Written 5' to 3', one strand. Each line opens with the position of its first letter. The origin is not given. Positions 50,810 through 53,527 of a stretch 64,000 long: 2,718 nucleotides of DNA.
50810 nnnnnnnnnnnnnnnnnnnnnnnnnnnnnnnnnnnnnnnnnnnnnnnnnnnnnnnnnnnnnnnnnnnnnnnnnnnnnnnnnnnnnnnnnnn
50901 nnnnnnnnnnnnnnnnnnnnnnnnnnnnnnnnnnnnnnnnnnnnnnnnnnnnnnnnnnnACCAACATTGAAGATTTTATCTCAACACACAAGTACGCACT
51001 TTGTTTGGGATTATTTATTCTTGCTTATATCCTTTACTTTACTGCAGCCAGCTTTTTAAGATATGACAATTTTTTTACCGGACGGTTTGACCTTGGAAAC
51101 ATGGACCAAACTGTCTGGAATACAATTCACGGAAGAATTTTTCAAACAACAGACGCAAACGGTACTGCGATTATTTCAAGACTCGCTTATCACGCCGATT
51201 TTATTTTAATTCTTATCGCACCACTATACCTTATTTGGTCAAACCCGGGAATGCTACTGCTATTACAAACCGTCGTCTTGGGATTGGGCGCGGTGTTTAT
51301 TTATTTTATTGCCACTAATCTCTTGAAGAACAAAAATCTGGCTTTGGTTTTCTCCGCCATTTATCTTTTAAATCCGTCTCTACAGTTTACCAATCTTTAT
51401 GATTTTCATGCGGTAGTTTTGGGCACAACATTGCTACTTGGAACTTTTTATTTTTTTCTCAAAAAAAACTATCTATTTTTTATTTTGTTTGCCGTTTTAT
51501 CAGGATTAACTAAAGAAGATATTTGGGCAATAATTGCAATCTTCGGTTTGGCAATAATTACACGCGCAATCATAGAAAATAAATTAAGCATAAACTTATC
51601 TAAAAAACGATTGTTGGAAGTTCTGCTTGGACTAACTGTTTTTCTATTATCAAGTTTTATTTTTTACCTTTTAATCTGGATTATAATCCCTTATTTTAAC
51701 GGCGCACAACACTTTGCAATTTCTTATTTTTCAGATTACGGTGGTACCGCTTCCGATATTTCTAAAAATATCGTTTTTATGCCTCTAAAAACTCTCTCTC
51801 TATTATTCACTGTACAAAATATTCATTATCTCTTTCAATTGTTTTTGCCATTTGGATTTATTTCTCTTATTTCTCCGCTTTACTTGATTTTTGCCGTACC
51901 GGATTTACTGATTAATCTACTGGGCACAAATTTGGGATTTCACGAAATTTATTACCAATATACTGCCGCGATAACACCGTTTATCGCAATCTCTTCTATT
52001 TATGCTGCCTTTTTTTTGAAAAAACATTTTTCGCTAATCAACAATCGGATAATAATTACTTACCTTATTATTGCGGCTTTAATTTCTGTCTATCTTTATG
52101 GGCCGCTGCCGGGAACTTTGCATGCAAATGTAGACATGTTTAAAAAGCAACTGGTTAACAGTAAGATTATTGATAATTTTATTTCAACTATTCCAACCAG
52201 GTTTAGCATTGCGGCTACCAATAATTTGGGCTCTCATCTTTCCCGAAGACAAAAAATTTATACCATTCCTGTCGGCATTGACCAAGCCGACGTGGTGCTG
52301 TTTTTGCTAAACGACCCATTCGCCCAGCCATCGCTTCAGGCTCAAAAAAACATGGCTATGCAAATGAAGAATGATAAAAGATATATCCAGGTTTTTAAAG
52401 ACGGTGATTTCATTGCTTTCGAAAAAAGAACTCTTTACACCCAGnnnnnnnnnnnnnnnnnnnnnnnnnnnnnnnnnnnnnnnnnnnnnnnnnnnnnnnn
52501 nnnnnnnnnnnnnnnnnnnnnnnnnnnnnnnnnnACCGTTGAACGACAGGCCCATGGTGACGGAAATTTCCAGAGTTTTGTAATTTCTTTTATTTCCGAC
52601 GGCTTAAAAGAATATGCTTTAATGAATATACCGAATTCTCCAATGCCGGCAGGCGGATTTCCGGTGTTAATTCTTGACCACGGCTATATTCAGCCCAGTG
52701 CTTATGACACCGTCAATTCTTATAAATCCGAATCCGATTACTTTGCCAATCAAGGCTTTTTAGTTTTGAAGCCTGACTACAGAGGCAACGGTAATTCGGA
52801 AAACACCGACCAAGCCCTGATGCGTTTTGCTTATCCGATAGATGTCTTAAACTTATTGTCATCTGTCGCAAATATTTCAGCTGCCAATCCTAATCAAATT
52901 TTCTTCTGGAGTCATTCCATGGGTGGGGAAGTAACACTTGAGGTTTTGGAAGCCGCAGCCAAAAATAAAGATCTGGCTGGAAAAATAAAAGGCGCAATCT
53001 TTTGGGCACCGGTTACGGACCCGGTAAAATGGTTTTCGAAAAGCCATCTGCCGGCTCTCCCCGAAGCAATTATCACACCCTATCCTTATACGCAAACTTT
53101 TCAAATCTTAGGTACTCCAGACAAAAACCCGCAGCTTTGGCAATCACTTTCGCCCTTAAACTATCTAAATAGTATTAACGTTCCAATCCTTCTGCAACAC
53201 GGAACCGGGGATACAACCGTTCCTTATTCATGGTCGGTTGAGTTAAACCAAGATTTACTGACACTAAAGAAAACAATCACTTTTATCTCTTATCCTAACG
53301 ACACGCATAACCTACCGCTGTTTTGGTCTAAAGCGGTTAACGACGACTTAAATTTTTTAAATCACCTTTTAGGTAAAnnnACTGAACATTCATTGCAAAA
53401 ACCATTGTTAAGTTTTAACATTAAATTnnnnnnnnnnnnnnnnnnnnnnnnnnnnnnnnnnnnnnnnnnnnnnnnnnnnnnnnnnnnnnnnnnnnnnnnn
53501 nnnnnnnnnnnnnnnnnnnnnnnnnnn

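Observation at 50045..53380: Giant three-module membrane protein: flippase-like domain, DUF2079 and an alpha/beta-hydrolase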

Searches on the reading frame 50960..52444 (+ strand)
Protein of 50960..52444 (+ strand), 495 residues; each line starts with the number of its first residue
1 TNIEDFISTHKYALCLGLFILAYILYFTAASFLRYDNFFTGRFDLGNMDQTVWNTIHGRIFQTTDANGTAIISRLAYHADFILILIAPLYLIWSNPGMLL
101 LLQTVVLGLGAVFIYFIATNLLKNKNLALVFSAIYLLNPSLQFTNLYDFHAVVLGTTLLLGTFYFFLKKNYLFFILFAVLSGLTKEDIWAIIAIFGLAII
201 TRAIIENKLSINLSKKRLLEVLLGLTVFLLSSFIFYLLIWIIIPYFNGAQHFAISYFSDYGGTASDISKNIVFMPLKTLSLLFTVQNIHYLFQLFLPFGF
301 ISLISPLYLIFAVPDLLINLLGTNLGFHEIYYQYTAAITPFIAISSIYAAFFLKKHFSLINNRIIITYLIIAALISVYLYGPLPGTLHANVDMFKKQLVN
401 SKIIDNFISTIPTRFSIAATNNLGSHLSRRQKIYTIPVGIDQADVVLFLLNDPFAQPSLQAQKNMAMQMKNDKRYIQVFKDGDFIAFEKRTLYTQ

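Call 58: search_solved_structures(query=A3, max_evalue=10, show_alignments=2)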
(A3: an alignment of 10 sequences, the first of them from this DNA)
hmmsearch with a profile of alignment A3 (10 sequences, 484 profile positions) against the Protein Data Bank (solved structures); distinct sequences matched with E-value up to 10: 0.

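Call 60: find_related_loci(query=A3, collection=genome_contigs, flank=6000)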
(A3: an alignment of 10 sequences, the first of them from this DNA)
Query A3 (495 aa) in genome_contigs; peptide patterns used: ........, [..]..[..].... (x = any residue, [..] = any of these).
599 stretches matched a pattern (row limit reached: there are more); 484 encode a relative of the query (tblastn E <= 1e-3); the best 80 are kept; 80 distinct loci.
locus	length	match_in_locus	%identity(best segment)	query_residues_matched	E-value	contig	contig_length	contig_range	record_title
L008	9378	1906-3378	73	5-495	0e+0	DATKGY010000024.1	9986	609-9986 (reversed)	MAG TPA_asm: Patescibacteria group bacterium isolate SMAG_U14563 k141_177134, whole genome shotgun sequence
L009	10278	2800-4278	67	3-495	0e+0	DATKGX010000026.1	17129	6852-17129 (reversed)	MAG TPA_asm: Patescibacteria group bacterium isolate SMAG_U14562 k141_187200, whole genome shotgun sequence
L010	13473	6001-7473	68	5-495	0e+0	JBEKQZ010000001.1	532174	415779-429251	MAG: Candidatus Levyibacteriota bacterium isolate SPRUCE 49 SPRUCE_49_1, whole genome shotgun sequence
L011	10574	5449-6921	68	5-495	0e+0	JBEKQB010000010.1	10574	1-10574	MAG: Candidatus Levyibacteriota bacterium isolate SPRUCE 478 SPRUCE_478_10, whole genome shotgun sequence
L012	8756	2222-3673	62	7-490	0e+0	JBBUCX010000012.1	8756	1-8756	MAG: Patescibacteria group bacterium isolate H51-bin115_1 H51_bin115_1_000000000012, whole genome shotgun sequence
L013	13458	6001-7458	61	6-490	0e+0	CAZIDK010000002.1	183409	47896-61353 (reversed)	MAG TPA_asm: uncultured Gammaproteobacteria bacterium isolate SRP302447_co4_23 genome assembly, contig: NODE_260_length_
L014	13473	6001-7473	58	4-493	0e+0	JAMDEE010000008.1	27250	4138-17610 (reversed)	MAG: Patescibacteria group bacterium isolate FK_Sedi_B_Bin.111 NODE_5552_length_27250_cov_10.1355, whole genome shotgun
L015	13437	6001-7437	58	2-495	0e+0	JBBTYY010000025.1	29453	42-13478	MAG: Patescibacteria group bacterium isolate H52-bin050_1 H52_bin050_1_000000000025, whole genome shotgun sequence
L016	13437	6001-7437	59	2-495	0e+0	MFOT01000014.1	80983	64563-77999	MAG: Candidatus Levybacteria bacterium RIFCSPLOWO2_01_FULL_38_21 rifcsplowo2_01_scaffold_314, whole genome shotgun seque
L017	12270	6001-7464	56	4-492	0e+0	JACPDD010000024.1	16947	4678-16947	MAG: Candidatus Levyibacteriota bacterium isolate NC_groundwater_300_Ag_B-0.1um_39_8 S7_GD2017_3_B1_scaffold_1379, whole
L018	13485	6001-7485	58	2-495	6e-180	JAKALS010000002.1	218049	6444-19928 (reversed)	MAG: bacterium isolate WY5.bin132 NODE_67_length_218049_cov_6.550582, whole genome shotgun sequence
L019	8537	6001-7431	57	4-495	2e-179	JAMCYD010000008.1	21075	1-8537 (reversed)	MAG: Patescibacteria group bacterium isolate FK_Sedi_B_Bin.369 NODE_8622_length_21075_cov_54.0545, whole genome shotgun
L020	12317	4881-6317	56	2-495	8e-179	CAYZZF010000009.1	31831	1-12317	MAG TPA_asm: uncultured Gammaproteobacteria bacterium isolate SRP093762_co1_95 genome assembly, contig: NODE_855_length_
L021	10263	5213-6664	55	2-490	1e-176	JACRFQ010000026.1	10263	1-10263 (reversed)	MAG: Candidatus Levyibacteriota bacterium isolate NC_groundwater_1729_Pr3_B-0.1um_34_132 SR-2_scaffold_141_1377765, whol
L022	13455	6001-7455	56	2-494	1e-174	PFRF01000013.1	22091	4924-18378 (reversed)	MAG: Candidatus Levybacteria bacterium CG_4_9_14_0_2_um_filter_35_21 CG_4_9_14_0.2_um_filter_scaffold_811_c, whole genom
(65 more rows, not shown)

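Call 88: search_protein_representatives(protein=window:50960-52444:+)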
Query: 495 residues. Proteins with E-value up to 0.001 (for the whole library): 8891; up to 1e-10: 5072; up to 1e-30: 819. The best 150 are listed.
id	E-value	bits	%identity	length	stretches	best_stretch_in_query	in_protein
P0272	1.2e-176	604.8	59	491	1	6-490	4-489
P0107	2.7e-163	560.7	56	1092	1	6-495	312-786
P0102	2.8e-154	531.0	54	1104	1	3-494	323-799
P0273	4.7e-151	520.3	53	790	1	4-495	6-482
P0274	4.9e-150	517.0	49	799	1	3-490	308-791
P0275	2.8e-149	514.5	53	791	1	8-492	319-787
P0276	4.4e-143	494.1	53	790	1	7-491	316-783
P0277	1.9e-142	492.0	51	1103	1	14-492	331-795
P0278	1.3e-140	485.9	49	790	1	6-490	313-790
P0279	1.3e-139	482.6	51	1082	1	3-494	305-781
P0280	6.8e-136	470.4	48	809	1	4-490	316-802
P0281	1.5e-135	469.2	48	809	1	3-493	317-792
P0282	9.3e-135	466.6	47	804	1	3-490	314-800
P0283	3.2e-133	461.5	50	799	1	17-491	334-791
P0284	2.0e-129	449.0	49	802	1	5-489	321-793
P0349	5.5e-66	239.8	36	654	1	19-448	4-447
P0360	5.8e-61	223.3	36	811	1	16-446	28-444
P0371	8.4e-59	216.1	36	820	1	12-466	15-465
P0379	1.7e-56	208.6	35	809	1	10-482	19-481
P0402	2.5e-53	198.1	34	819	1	14-444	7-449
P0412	2.9e-52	194.6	32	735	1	18-470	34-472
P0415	5.8e-52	193.6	38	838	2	16-353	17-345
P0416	7.8e-52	193.2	34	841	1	17-438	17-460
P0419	2.3e-51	191.6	33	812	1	15-457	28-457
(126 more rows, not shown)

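Call 89: search_protein_families(library=pfam, proteins=[P0273, P0360, P0371, P0379, P0402, P0415, P0416, P0419, P0349, P0412], max_evalue=0.001)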
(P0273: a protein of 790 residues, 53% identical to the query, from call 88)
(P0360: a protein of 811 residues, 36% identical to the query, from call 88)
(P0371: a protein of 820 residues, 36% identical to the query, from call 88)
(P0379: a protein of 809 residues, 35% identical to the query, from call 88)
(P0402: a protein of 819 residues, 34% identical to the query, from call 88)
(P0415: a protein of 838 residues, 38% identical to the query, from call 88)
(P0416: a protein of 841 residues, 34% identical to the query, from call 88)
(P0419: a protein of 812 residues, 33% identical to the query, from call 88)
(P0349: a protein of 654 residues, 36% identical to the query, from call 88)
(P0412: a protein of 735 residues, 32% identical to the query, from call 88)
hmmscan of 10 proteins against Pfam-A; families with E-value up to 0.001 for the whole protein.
P0273 (790 aa): 13 families
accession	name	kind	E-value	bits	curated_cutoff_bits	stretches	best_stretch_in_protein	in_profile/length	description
PF09852.15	DUF2079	-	8.4e-63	213.5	28.2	1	36-457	1-443/459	Predicted membrane protein (DUF2079)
PF00326.27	Peptidase_S9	-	8.7e-17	61.8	22.6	1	572-788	2-208/213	Prolyl oligopeptidase family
PF12146.15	Hydrolase_4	-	2.6e-15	56.8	27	1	557-675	9-114/239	Serine aminopeptidase, S33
PF20434.5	BD-FAE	-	5.6e-13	49.3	26.8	1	545-752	9-215/215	BD-FAE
PF00561.26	Abhydrolase_1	-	5e-11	43.2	25.8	1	553-677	1-109/245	alpha/beta hydrolase fold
PF02129.25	Peptidase_S15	-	5.5e-11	43.1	23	1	532-688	1-147/262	X-Pro dipeptidyl-peptidase (S15 family)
PF07224.18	Chlorophyllase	-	1.4e-07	31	26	1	549-649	39-135/301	Chlorophyllase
PF01738.24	DLH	-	3e-07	30.7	21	1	574-770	31-187/217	Dienelactone hydrolase family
PF07859.19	Abhydrolase_3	-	1.2e-05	25.6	25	1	624-770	64-207/210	alpha/beta hydrolase fold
PF12697.13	Abhydrolase_6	-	1.4e-05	26.3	26.3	1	580-682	23-101/217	Alpha/beta hydrolase family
PF05448.18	AXE1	-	2.8e-05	23.5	21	0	613-779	158-313/321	Acetyl xylan esterase (AXE1)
PF03403.19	PAF-AH_p_II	-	5.4e-05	22.4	20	0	543-595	91-138/372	Platelet-activating factor acetylhydrolase, isoform II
PF02230.22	Abhydrolase_2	-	0.00014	22.2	23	0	725-784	155-214/217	Phospholipase/Carboxylesterase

P0360 (811 aa): 1 family
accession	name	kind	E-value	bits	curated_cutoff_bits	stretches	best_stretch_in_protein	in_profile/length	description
PF09852.15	DUF2079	-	8.8e-68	229.9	28.2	1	46-482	1-459/459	Predicted membrane protein (DUF2079)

P0371 (820 aa): 1 family
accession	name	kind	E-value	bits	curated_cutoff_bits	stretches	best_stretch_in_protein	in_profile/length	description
PF09852.15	DUF2079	-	5.2e-55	187.8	28.2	1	37-485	2-458/459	Predicted membrane protein (DUF2079)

P0379 (809 aa): 1 family
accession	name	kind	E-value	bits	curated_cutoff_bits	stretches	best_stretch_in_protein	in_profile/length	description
PF09852.15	DUF2079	-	1.6e-70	238.9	28.2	1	44-484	1-459/459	Predicted membrane protein (DUF2079)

P0402 (819 aa): 1 family
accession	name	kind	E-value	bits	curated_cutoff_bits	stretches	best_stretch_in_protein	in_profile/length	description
PF09852.15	DUF2079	-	1e-63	216.5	28.2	1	30-489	4-459/459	Predicted membrane protein (DUF2079)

P0415 (838 aa): 1 family
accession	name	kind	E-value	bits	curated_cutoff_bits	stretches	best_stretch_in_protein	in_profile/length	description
PF09852.15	DUF2079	-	4.6e-63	214.3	28.2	1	35-504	1-459/459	Predicted membrane protein (DUF2079)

P0416 (841 aa): 1 family
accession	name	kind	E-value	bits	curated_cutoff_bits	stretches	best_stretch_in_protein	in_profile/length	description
PF09852.15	DUF2079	-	2.1e-59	202.3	28.2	1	34-463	1-405/459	Predicted membrane protein (DUF2079)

P0419 (812 aa): 1 family
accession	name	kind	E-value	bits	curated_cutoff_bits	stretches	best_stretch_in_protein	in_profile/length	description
PF09852.15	DUF2079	-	9.7e-78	262.7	28.2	1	46-483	1-458/459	Predicted membrane protein (DUF2079)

P0349 (654 aa): 1 family
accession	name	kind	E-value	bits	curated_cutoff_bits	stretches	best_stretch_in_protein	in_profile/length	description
PF09852.15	DUF2079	-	1.6e-71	242.2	28.2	1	20-482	2-459/459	Predicted membrane protein (DUF2079)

P0412 (735 aa): 1 family
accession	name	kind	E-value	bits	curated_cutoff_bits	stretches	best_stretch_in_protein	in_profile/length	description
PF09852.15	DUF2079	-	6.4e-65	220.4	28.2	1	51-440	2-402/459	Predicted membrane protein (DUF2079)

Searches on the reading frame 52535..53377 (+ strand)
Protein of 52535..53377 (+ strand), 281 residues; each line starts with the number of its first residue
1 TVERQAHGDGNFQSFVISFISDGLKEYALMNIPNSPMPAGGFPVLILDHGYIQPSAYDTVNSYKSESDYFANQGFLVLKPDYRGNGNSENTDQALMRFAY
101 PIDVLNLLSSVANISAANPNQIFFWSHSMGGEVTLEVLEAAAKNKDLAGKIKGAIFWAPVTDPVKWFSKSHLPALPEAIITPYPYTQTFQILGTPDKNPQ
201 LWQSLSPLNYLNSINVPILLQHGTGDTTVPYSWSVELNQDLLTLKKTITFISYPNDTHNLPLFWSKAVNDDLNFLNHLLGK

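Call 69: find_homologous_proteins(query=window:52535-53377:+, max_evalue=1e-8)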
Query window:52535-53377:+ (281 aa): 87 proteins with E <= 1e-8 among 755 candidates.
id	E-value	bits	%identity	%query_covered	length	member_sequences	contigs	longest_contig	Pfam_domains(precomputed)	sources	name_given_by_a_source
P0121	1.0e-155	535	84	99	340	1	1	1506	PF00326.28,PF12697.14,PF00561.27,PF12146.16,PF20434.6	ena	-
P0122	5.3e-141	487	74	99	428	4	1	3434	PF00326.28,PF12697.14,PF01738.25,PF00561.27,PF12146.16,PF20434.6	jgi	-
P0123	1.4e-103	364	57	98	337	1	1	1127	PF00326.28,PF07859.20,PF01738.25,PF00561.27,PF12146.16,PF20434.6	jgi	-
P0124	1.4e-101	358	56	98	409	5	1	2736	PF02129.25,PF00326.28,PF01738.25,PF09852.16,PF07224.18,PF00561.27,PF12146.16,PF20434.6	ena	-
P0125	8.1e-101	355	56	98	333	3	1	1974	PF02129.25,PF00326.28,PF07859.20,PF20408.5,PF12697.14,PF01738.25,PF07224.18,PF00561.27,PF12146.16,PF02230.23,PF20434.6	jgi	-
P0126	7.6e-100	352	57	98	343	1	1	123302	PF00326.28,PF07859.20,PF01738.25,PF07224.18,PF00561.27,PF12146.16,PF02230.23,PF20434.6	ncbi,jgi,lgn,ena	-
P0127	2.1e-99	351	55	98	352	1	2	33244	PF02129.25,PF00326.28,PF07859.20,PF12697.14,PF01738.25,PF05990.19,PF07224.18,PF00561.27,PF12146.16,PF02230.23,PF20434.6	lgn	-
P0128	1.3e-98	348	53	97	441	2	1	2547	PF02129.25,PF00326.28,PF01738.25,PF00561.27,PF12146.16,PF20434.6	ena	-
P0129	1.4e-98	348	54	98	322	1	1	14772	PF00326.28,PF07859.20,PF12697.14,PF01738.25,PF07224.18,PF00561.27,PF12146.16,PF20434.6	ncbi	-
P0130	8.2e-98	345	55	98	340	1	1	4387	PF00326.28,PF07859.20,PF12697.14,PF01738.25,PF07224.18,PF00561.27,PF12146.16,PF20434.6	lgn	-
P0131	1.8e-97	344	58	91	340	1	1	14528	PF00326.28,PF07859.20,PF12697.14,PF01738.25,PF07224.18,PF00561.27,PF12146.16,PF02230.23,PF20434.6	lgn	-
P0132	1.5e-96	341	55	98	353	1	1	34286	PF02129.25,PF00326.28,PF07859.20,PF12697.14,PF01738.25,PF07224.18,PF00561.27,PF12146.16,PF20434.6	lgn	-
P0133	2.9e-96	340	81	66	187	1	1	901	PF00326.28,PF12146.16,PF02230.23,PF20434.6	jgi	jgi:fermentation-respiration switch protein FrsA (DUF1100 family)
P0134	5.6e-96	339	55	99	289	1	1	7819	PF02129.25,PF00326.28,PF07859.20,PF05448.19,PF12697.14,PF01738.25,PF00561.27,PF12146.16,PF20434.6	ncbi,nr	ncbi:MAG: alpha/beta fold hydrolase [Patescibacteria group bacterium]|nr:alpha/beta fold hydrolase [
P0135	6.8e-96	339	54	98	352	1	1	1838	PF02129.25,PF00326.28,PF07859.20,PF12697.14,PF01738.25,PF07224.18,PF00561.27,PF12146.16,PF02230.23,PF20434.6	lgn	-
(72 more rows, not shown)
